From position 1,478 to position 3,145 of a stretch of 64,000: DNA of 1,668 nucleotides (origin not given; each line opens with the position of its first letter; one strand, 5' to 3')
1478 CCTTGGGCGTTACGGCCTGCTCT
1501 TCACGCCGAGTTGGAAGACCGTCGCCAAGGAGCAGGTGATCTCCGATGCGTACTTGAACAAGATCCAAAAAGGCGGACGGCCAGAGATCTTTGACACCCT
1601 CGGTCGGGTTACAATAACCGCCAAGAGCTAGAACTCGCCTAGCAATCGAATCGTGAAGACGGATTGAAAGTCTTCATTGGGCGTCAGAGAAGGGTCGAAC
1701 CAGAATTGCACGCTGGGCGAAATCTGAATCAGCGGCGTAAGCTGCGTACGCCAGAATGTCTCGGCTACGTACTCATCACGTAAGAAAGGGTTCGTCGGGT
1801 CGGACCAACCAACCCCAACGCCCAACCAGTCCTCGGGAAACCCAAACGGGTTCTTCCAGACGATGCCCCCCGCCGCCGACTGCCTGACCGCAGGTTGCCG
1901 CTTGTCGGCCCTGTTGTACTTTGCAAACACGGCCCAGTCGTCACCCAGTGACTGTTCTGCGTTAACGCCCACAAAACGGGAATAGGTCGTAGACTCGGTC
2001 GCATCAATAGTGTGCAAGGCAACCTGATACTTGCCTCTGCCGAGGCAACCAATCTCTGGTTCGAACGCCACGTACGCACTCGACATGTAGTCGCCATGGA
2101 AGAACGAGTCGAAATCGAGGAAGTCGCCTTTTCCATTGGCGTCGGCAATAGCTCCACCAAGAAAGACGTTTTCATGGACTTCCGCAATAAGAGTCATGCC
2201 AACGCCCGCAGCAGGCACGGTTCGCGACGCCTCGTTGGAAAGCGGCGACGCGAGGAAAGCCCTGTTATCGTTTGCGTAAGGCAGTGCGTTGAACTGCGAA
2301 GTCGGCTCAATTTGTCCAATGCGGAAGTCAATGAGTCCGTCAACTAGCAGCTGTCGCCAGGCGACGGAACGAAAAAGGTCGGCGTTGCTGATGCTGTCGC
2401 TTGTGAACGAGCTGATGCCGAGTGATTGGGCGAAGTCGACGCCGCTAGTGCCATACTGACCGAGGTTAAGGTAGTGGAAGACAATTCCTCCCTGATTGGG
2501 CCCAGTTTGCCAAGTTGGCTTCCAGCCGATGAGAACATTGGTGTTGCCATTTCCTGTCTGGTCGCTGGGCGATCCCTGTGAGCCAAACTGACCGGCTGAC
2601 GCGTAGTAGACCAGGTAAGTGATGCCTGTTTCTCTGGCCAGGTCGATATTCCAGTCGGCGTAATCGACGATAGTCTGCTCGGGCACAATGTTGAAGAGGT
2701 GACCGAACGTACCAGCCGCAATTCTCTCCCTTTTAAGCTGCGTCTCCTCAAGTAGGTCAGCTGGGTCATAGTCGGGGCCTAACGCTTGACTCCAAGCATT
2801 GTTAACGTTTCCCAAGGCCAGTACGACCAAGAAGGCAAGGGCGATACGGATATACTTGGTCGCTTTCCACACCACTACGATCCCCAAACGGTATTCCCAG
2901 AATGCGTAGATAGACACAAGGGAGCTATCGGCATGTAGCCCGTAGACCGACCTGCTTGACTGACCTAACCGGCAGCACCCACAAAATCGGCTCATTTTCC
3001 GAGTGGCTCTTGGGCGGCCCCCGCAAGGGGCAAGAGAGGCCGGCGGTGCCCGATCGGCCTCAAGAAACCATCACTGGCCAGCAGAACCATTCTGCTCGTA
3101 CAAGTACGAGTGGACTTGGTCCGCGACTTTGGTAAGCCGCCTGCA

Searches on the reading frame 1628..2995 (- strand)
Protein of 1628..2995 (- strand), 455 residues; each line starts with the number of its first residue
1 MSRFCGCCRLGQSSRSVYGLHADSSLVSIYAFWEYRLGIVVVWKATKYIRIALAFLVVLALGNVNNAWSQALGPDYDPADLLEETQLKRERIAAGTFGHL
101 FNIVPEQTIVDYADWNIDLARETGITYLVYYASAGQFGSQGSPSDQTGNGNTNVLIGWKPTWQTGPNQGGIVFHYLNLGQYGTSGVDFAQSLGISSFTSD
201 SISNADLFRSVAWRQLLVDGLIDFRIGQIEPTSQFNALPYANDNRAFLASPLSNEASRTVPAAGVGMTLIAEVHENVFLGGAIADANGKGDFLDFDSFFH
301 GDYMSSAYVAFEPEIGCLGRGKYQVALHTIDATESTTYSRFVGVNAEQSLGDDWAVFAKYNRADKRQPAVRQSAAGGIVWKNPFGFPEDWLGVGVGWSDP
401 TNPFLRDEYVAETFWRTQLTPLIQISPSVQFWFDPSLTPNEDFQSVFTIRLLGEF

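Call 59: search_protein_families(library=pfam, proteins=[window:1628-2995:-], max_evalue=0.00001)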
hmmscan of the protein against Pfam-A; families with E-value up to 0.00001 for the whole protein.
window:1628-2995:- (455 aa): 1 family
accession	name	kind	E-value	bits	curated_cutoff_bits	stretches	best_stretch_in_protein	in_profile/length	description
PF04966.18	OprB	-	3.5e-10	40.3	22.9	1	329-455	221-372/372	Carbohydrate-selective porin, OprB family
